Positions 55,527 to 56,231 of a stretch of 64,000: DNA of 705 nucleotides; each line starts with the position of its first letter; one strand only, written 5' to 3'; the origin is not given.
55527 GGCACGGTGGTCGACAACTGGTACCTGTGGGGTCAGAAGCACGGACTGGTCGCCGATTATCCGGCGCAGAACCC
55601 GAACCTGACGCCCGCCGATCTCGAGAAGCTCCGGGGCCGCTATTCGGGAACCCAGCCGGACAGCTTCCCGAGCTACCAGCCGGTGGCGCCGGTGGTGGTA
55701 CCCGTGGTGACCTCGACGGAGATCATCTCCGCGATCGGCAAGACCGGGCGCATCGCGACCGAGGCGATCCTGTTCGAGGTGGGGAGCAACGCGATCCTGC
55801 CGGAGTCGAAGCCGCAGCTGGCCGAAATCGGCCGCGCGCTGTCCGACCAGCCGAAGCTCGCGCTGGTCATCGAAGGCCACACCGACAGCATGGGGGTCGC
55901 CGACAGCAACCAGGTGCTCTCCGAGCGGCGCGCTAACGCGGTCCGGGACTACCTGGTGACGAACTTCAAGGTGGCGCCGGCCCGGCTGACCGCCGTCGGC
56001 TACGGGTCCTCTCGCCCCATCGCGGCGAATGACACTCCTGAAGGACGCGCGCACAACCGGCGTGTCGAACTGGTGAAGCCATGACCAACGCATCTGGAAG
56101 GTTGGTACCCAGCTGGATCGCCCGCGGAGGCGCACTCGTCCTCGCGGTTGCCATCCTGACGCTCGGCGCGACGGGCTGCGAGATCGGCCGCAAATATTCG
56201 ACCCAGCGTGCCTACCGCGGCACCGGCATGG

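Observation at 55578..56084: Reaction-centre M subunit fused in frame to an OmpA-like peptidoglycan-binding domain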

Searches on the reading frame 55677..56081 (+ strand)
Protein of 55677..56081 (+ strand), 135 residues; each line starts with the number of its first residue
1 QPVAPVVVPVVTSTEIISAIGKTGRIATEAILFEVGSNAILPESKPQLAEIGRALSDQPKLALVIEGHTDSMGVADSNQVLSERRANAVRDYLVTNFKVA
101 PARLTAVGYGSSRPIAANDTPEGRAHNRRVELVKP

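Call 40: find_homologous_proteins(query=window:55677-56081:+, max_evalue=1e-8)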
Query window:55677-56081:+ (135 aa): 2723 proteins with E <= 1e-8 among 3077 candidates; the best 120 are listed.
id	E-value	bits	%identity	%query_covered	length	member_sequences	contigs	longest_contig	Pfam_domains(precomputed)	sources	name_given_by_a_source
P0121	8.1e-68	244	92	96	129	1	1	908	PF00691.26,PF05359.17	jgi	-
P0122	1.2e-53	198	77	88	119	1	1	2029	PF00691.26,PF05359.17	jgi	jgi:outer membrane protein OmpA-like peptidoglycan-associated protein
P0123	1.4e-46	176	66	98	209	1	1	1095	PF00691.26,PF05359.17,PF00124.25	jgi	jgi:outer membrane protein OmpA-like peptidoglycan-associated protein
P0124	2.8e-30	123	60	81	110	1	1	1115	PF00691.26,PF05359.17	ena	-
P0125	1.4e-29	121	55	90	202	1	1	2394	PF00691.26,PF05359.17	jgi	jgi:outer membrane protein OmpA-like peptidoglycan-associated protein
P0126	4.7e-29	119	49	61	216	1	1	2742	PF00691.26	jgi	-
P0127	1.0e-27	115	51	96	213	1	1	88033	PF00691.26,PF05359.17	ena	-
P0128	4.9e-27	112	50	91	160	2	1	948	PF00691.26,PF05359.17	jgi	-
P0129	1.6e-26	111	51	89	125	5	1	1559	PF00691.26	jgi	jgi:outer membrane protein OmpA-like peptidoglycan-associated protein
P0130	1.8e-26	111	55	88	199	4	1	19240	PF00691.26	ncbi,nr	ncbi:MAG TPA: OmpA family protein [Syntrophales bacterium]|nr:OmpA family protein [Syntrophales bact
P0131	9.1e-26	108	49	84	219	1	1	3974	PF00691.26,PF05359.17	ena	-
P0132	1.8e-25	107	55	79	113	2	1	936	PF00691.26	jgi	jgi:OOP family OmpA-OmpF porin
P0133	2.9e-25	107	50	84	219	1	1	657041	PF00691.26,PF05359.17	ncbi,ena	-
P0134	4.1e-25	106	54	76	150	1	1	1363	PF00691.26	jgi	jgi:outer membrane protein OmpA-like peptidoglycan-associated protein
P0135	5.7e-25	106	59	76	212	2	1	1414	PF00691.26,PF02412.24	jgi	jgi:OOP family OmpA-OmpF porin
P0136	6.3e-25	106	49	84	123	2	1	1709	PF00691.26,PF05359.17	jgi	jgi:outer membrane protein OmpA-like peptidoglycan-associated protein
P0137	7.6e-25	105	49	90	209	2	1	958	PF00691.26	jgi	-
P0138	1.5e-24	104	52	89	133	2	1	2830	PF00691.26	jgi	-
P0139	1.8e-24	104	53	82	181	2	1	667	PF00691.26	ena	-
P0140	2.0e-24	104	48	84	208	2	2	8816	PF00691.26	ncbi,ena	-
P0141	2.3e-24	104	47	91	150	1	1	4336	PF00691.26,PF05359.17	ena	-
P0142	2.3e-24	104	53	81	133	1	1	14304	PF00691.26,PF05359.17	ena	-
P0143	2.5e-24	104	50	85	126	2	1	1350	PF00691.26,PF05359.17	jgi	jgi:outer membrane protein OmpA-like peptidoglycan-associated protein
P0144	7.7e-24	102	49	95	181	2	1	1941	PF00691.26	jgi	jgi:outer membrane protein OmpA-like peptidoglycan-associated protein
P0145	1.1e-23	102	48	95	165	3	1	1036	PF00691.26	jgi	jgi:outer membrane protein OmpA-like peptidoglycan-associated protein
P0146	1.4e-23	101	47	82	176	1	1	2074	PF00691.26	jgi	jgi:outer membrane protein OmpA-like peptidoglycan-associated protein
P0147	1.4e-23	101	48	92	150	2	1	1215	PF00691.26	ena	-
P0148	1.7e-23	101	48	95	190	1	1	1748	PF00691.26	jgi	jgi:outer membrane protein OmpA-like peptidoglycan-associated protein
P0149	2.3e-23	101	54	78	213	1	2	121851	PF00691.26,PF13441.13,PF05359.17,PF05433.21,PF13488.12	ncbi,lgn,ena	-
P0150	2.4e-23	101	52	76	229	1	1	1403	PF00691.26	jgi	jgi:outer membrane protein OmpA-like peptidoglycan-associated protein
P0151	3.0e-23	100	52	84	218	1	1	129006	PF00691.26,PF13441.13,PF05433.21,PF13488.12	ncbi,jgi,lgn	-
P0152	3.3e-23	100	53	81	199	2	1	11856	PF00691.26,PF13441.13,PF05433.21,PF13488.12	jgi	jgi:outer membrane protein OmpA-like peptidoglycan-associated protein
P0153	4.3e-23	100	50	80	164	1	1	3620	PF00691.26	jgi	jgi:OOP family OmpA-OmpF porin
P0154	5.7e-23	99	53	74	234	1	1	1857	PF00691.26,PF05359.17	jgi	jgi:OmpA-OmpF porin, OOP family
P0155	6.2e-23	99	52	77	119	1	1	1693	PF00691.26,PF05359.17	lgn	-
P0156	6.4e-23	99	50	81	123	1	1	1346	PF00691.26,PF05359.17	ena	-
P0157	6.5e-23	99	53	78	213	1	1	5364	PF00691.26,PF13441.13,PF13436.12,PF05433.21,PF13488.12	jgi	jgi:outer membrane protein OmpA-like peptidoglycan-associated protein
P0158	6.6e-23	99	52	76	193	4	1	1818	PF00691.26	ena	-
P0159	6.7e-23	99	50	79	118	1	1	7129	PF00691.26,PF05359.17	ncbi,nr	ncbi:MAG TPA: OmpA family protein, partial [Ignavibacteriaceae bacterium]|nr:OmpA family protein [Ig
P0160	6.7e-23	99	51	89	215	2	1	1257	PF00691.26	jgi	jgi:OOP family OmpA-OmpF porin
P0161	7.0e-23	99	44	97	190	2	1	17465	PF00691.26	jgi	jgi:outer membrane protein OmpA-like peptidoglycan-associated protein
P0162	8.6e-23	99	48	89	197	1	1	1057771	PF00691.26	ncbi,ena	-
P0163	9.1e-23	99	50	78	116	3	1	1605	PF00691.26,PF05359.17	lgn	-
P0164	1.2e-22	98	53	80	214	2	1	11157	PF00691.26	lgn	-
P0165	1.7e-22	98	53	76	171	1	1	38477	PF00691.26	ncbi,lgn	-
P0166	1.7e-22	98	51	76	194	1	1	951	PF00691.26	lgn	-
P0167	1.8e-22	98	51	76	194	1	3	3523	PF00691.26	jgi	jgi:outer membrane protein OmpA-like peptidoglycan-associated protein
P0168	1.8e-22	98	51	76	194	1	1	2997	PF00691.26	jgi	jgi:OmpA-OmpF porin, OOP family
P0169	1.9e-22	98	44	97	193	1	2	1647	PF00691.26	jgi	jgi:outer membrane protein OmpA-like peptidoglycan-associated protein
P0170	1.9e-22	98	50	80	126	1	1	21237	PF00691.26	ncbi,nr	ncbi:MAG: OmpA family protein [Proteobacteria bacterium]|nr:OmpA family protein [Pseudomonadota bact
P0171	2.0e-22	98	51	76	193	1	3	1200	PF00691.26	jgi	jgi:outer membrane protein OmpA-like peptidoglycan-associated protein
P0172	2.3e-22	97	54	78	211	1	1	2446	PF00691.26,PF13441.13,PF05433.21,PF13488.12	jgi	-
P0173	2.3e-22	97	54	78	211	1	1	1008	PF00691.26,PF13441.13,PF05433.21,PF13488.12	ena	-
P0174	2.3e-22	97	54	78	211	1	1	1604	PF00691.26,PF13441.13,PF05433.21,PF13488.12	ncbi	-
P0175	2.5e-22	97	55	76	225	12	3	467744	PF00691.26,PF13441.13,PF05359.17,PF13488.12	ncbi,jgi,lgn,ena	-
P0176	2.6e-22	97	51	76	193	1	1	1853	PF00691.26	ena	-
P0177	2.7e-22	97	47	80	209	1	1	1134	PF00691.26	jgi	jgi:outer membrane protein OmpA-like peptidoglycan-associated protein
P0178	3.0e-22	97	53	78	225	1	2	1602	PF00691.26,PF13441.13,PF13436.12,PF05433.21,PF13488.12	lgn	-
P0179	3.1e-22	97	55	81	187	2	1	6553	PF00691.26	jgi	jgi:outer membrane protein OmpA-like peptidoglycan-associated protein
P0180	3.2e-22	97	48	77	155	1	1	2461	PF00691.26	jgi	jgi:outer membrane protein OmpA-like peptidoglycan-associated protein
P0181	4.0e-22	97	54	74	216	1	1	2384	PF00691.26,PF13441.13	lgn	-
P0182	4.0e-22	97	51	77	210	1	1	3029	PF00691.26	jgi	jgi:outer membrane protein OmpA-like peptidoglycan-associated protein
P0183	4.2e-22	97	50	79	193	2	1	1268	PF00691.26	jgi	jgi:outer membrane protein OmpA-like peptidoglycan-associated protein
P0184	4.3e-22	96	53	77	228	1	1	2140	PF00691.26,PF13441.13,PF05433.21,PF13488.12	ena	-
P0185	5.0e-22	96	52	76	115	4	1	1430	PF00691.26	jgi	jgi:outer membrane protein OmpA-like peptidoglycan-associated protein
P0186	5.1e-22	96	53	77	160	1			PF00691.26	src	-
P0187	5.6e-22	96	48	89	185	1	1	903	PF00691.26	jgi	-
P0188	5.9e-22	96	42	99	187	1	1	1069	PF00691.26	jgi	jgi:outer membrane protein OmpA-like peptidoglycan-associated protein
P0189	6.3e-22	96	53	78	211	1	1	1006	PF00691.26,PF13441.13,PF05433.21,PF13488.12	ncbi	-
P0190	6.7e-22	96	51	77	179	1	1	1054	PF00691.26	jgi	jgi:outer membrane protein OmpA-like peptidoglycan-associated protein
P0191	7.0e-22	96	50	79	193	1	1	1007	PF00691.26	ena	-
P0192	7.9e-22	96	49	77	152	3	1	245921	PF00691.26,PF05359.17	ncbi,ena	-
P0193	8.4e-22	96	49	75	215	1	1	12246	PF00691.26,PF05359.17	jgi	jgi:OOP family OmpA-OmpF porin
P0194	8.7e-22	96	48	82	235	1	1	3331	PF00691.26,PF13441.13,PF05433.21,PF13488.12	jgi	jgi:outer membrane protein OmpA-like peptidoglycan-associated protein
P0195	9.2e-22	95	49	80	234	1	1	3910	PF00691.26,PF05359.17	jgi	jgi:OOP family OmpA-OmpF porin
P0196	9.6e-22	95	46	96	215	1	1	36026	PF00691.26,PF02412.24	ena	-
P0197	1.0e-21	95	47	75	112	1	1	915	PF00691.26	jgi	jgi:outer membrane protein OmpA-like peptidoglycan-associated protein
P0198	1.2e-21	95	42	96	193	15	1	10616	PF00691.26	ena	-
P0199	1.2e-21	95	47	89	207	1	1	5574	PF00691.26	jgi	-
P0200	1.2e-21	95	50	76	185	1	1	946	PF00691.26,PF02412.24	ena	-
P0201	1.2e-21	95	53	78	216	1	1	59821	PF00691.26,PF13441.13,PF05818.18,PF05433.21,PF13488.12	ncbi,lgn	ncbi:MAG TPA: OmpA family protein [Thermoanaerobaculia bacterium]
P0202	1.2e-21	95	49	84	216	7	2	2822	PF00691.26,PF13441.13,PF05433.21,PF13488.12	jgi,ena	-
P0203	1.3e-21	95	51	76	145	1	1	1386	PF00691.26,PF05359.17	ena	-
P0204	1.3e-21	95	46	80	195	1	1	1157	PF00691.26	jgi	jgi:outer membrane protein OmpA-like peptidoglycan-associated protein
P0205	1.4e-21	95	50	88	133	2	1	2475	PF00691.26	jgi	jgi:outer membrane protein OmpA-like peptidoglycan-associated protein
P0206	1.5e-21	95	50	82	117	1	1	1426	PF00691.26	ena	-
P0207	1.5e-21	95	50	77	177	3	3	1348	PF00691.26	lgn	-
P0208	1.5e-21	95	50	75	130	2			PF00691.26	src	-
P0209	1.7e-21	95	45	96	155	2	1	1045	PF00691.26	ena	-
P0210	1.7e-21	95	46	80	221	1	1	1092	PF00691.26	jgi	jgi:outer membrane protein OmpA-like peptidoglycan-associated protein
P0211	2.0e-21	94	50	75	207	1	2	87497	PF00691.26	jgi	jgi:outer membrane protein OmpA-like peptidoglycan-associated protein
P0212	2.1e-21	94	51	76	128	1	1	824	PF00691.26,PF05359.17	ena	-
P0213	2.1e-21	94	48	84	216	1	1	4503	PF00691.26,PF13441.13,PF05433.21,PF13488.12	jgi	-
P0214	2.2e-21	94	48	86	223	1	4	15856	PF00691.26,PF13441.13,PF05433.21,PF13488.12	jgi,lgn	jgi:outer membrane protein OmpA-like peptidoglycan-associated protein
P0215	2.2e-21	94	48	79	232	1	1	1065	PF00691.26,PF05359.17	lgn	-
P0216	2.5e-21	94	51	77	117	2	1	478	PF00691.26,PF05359.17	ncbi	-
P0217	2.9e-21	94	48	79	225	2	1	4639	PF00691.26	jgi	-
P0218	2.9e-21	94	50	78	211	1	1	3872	PF00691.26,PF13441.13,PF05433.21,PF13488.12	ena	-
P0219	3.2e-21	94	52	78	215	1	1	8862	PF00691.26,PF13441.13,PF05433.21,PF13488.12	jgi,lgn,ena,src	-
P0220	3.3e-21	94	51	76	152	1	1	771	PF00691.26,PF00829.27,PF05359.17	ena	-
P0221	3.4e-21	94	49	78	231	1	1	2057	PF00691.26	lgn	-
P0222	3.5e-21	94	49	75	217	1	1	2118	PF00691.26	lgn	-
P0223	3.5e-21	94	53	74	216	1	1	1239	PF00691.26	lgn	-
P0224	3.6e-21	94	50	76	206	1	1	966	PF00691.26,PF13441.13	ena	-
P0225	3.6e-21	94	51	76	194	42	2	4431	PF00691.26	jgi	jgi:outer membrane protein OmpA-like peptidoglycan-associated protein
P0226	3.9e-21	93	50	76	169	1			PF00691.26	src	-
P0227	4.2e-21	93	46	80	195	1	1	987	PF00691.26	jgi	jgi:outer membrane protein OmpA-like peptidoglycan-associated protein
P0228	4.2e-21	93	46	80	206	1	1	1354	PF00691.26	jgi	jgi:outer membrane protein OmpA-like peptidoglycan-associated protein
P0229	4.3e-21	93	52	79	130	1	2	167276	PF00691.26,PF05359.17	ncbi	-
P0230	4.3e-21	93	51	76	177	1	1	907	PF00691.26,PF05359.17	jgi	jgi:outer membrane protein OmpA-like peptidoglycan-associated protein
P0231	4.5e-21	93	50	79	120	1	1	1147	PF00691.26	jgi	jgi:OmpA-OmpF porin, OOP family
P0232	4.7e-21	93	50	75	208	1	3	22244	PF00691.26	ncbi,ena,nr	ncbi:MAG: OmpA family protein [Pseudomonas sp.]|nr:MAG: OmpA family protein [Pseudomonas sp.]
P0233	4.8e-21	93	50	75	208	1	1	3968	PF00691.26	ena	-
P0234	4.8e-21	93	47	97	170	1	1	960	PF00691.26,PF05359.17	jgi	jgi:OOP family OmpA-OmpF porin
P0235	4.9e-21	93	50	75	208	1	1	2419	PF00691.26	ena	-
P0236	5.0e-21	93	50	75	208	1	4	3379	PF00691.26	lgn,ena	-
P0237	5.0e-21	93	47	84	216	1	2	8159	PF00691.26,PF13441.13,PF05433.21,PF13488.12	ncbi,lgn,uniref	ncbi:MAG: OmpA family protein [Guyparkeria sp.]|uniref:OmpA family protein n=1 Tax=Guyparkeria sp. T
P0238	5.2e-21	93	48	77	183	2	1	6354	PF00691.26,PF05359.17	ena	-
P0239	5.4e-21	93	50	76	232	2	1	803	PF00691.26,PF13441.13,PF13488.12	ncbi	-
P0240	5.6e-21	93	46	80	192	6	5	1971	PF00691.26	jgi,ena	jgi:outer membrane protein OmpA-like peptidoglycan-associated protein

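Call 57: predict_structure(alignment_id=A3)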
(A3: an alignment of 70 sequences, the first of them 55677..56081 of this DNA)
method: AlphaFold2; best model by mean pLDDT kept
length: 135 residues; sequences in the alignment: 70
mean_pLDDT: 90.7   pTM: 0.85
mean pLDDT of the five models: 90.7, 89.8, 89.2, 89.0, 82.2
residues with pLDDT >= 90: 95; 70-90: 30; 50-70: 6; < 50: 4
segments of 3 or more residues with pLDDT < 50: 1-4
pLDDT, mean of each block of 10 residues (from residue 1): 61 96 95 89 96 98 94 81 97 98 97 87 87 96
secondary structure, 60 per line:
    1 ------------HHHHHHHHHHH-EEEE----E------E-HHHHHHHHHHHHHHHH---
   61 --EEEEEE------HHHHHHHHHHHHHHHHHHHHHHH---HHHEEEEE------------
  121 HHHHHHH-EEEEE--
elements in order: H13-23 E25-28 H42-57 E63-68 H75-97 E104-108 H121-127 E129-133

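Call 60: search_solved_structures(query=window:55737-56081:+, max_evalue=1e-14, show_alignments=3)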
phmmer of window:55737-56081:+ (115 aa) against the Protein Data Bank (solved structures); distinct sequences matched with E-value up to 1e-14: 15.
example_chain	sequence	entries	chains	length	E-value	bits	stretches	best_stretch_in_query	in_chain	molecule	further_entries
5u1h_A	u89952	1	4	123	4e-23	85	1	13-112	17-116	Outer membrane porin F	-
7rjj_A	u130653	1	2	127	1.4e-20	76.9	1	11-112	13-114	OmpA family protein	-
3td3_A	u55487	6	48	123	1.5e-18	70.3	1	11-110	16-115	Outer membrane protein omp38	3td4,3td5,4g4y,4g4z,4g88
9v99_A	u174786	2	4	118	1e-17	67.6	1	17-111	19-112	Outer membrane beta-barrel domain-containing protein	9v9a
9v9b_A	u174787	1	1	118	5.2e-17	65.3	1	17-111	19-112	Outer membrane beta-barrel domain-containing protein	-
7bba_A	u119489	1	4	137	1e-16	64.5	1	10-112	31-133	Putative type VI secretion protein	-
5m38_A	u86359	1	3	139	1.1e-16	64.3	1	11-112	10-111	OmpA family protein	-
5wtp_A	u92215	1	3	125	1.6e-16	63.8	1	9-112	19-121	OmpA family protein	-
5wtl_A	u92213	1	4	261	9.4e-16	61.3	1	9-112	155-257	OmpA family protein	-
2k1s_A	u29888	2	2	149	2.7e-15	59.9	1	11-113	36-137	Inner membrane lipoprotein yiaD | Probable lipoprotein YiaD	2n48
6ysf_A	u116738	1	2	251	4.5e-15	59.1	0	9-113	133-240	Chemotaxis motB protein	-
2lbt_A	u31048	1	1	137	5.9e-15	58.8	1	17-113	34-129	Uncharacterized protein Rv0899/MT0922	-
2kgw_A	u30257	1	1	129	6.4e-15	58.6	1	17-113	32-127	Outer membrane protein A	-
8ucs_A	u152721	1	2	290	6.7e-15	58.6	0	9-113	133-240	OmpA family protein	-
2lca_A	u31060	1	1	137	7.6e-15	58.4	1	17-113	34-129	Uncharacterized protein Rv0899/MT0922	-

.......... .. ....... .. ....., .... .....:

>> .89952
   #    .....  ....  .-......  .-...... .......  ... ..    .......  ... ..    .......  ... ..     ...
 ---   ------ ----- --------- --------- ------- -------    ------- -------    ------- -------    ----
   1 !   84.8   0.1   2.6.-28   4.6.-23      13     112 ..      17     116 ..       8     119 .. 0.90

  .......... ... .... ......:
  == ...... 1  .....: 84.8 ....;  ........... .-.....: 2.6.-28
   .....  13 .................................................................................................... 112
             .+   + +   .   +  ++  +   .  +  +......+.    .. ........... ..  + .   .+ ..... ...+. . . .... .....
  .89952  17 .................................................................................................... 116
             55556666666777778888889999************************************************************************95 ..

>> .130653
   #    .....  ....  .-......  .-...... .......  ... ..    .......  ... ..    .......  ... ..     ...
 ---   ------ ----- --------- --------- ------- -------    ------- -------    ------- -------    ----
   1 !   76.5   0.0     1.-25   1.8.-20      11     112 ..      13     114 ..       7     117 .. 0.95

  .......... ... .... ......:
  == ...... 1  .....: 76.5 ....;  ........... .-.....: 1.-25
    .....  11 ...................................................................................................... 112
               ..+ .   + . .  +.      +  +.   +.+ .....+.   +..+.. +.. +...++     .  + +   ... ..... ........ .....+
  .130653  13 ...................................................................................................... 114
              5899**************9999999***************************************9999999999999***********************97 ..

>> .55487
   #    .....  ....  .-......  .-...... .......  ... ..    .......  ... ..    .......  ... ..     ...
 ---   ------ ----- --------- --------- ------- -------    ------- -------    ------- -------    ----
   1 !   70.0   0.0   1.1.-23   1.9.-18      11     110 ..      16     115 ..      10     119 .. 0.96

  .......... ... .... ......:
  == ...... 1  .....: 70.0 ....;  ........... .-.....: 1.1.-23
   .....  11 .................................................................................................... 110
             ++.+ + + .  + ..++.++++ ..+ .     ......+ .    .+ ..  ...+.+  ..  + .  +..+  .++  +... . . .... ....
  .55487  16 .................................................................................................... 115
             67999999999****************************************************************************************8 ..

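Call 63: fold_search(model_id=the predicted structure, library=pdb)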
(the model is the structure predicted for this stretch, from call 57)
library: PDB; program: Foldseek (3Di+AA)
matches with E <= 10: 705; with E <= 0.001: 124
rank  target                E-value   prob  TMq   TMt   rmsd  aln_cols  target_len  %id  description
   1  5u1h_C                7.1e-13  1.00  0.72  0.79   1.6       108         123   44  Crystal structure of the C-terminal peptidoglycan binding domain of OprF (PA1777) from Pseudomonas aeruginosa (released 2017-01-11)
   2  5u1h_A                9.9e-13  1.00  0.72  0.79   1.6       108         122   44  Crystal structure of the C-terminal peptidoglycan binding domain of OprF (PA1777) from Pseudomonas aeruginosa (released 2017-01-11)
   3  5wtl_D                4.1e-12  1.00  0.75  0.42   1.1       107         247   39  Crystal structure of the periplasmic portion of outer membrane protein A (OmpA) from Capnocytophaga gingivalis (released 2017-12-13)
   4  3td3_A                4.1e-12  1.00  0.72  0.80   1.7       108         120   38  Crystal structure of OmpA-like domain from Acinetobacter baumannii in complex with glycine (released 2011-10-26)
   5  5wtp_C                4.4e-12  1.00  0.77  0.85   0.9       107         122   39  Crystal structure of the C-terminal domain of outer membrane protein A (OmpA) from Capnocytophaga gingivalis (released 2017-12-13)
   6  3td3_H                5.3e-12  1.00  0.72  0.79   2.8       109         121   38  Crystal structure of OmpA-like domain from Acinetobacter baumannii in complex with glycine (released 2011-10-26)
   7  6jfw_A                5.3e-12  1.00  0.74  0.71   4.5       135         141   32  Crystal structure of PA0833 periplasmic domain from Pseudomonas aeruginosa reveals an unexpected enlarged peptidoglyca (released 2019-03-20)
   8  3td3_D                9.5e-12  1.00  0.71  0.78   3.1       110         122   38  Crystal structure of OmpA-like domain from Acinetobacter baumannii in complex with glycine (released 2011-10-26)
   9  5wtl_A                1.1e-11  1.00  0.73  0.39   1.2       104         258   40  Crystal structure of the periplasmic portion of outer membrane protein A (OmpA) from Capnocytophaga gingivalis (released 2017-12-13)
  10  5wtp_B                1.5e-11  1.00  0.75  0.83   1.3       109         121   39  Crystal structure of the C-terminal domain of outer membrane protein A (OmpA) from Capnocytophaga gingivalis (released 2017-12-13)
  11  5wtp_A                1.9e-11  1.00  0.76  0.82   1.0       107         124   39  Crystal structure of the C-terminal domain of outer membrane protein A (OmpA) from Capnocytophaga gingivalis (released 2017-12-13)
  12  5wtl_C                2.5e-11  1.00  0.75  0.40   1.3       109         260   39  Crystal structure of the periplasmic portion of outer membrane protein A (OmpA) from Capnocytophaga gingivalis (released 2017-12-13)
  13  7rjj_A                3.3e-11  1.00  0.73  0.81   1.9       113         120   41  Crystal Structure of the Peptidoglycan Binding Domain of the Outer Membrane Protein (OmpA) from Klebsiella pneumoniae  (released 2021-07-28)
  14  3td5_A                4.8e-11  1.00  0.72  0.81   1.7       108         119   38  Crystal structure of OmpA-like domain from Acinetobacter baumannii in complex with L-Ala-gamma-D-Glu-m-DAP-D-Ala-D-Ala (released 2011-10-26)
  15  3td4_B                6.2e-11  1.00  0.71  0.78   2.8       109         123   38  Crystal structure of OmpA-like domain from Acinetobacter baumannii in complex with diaminopimelate (released 2011-10-26)
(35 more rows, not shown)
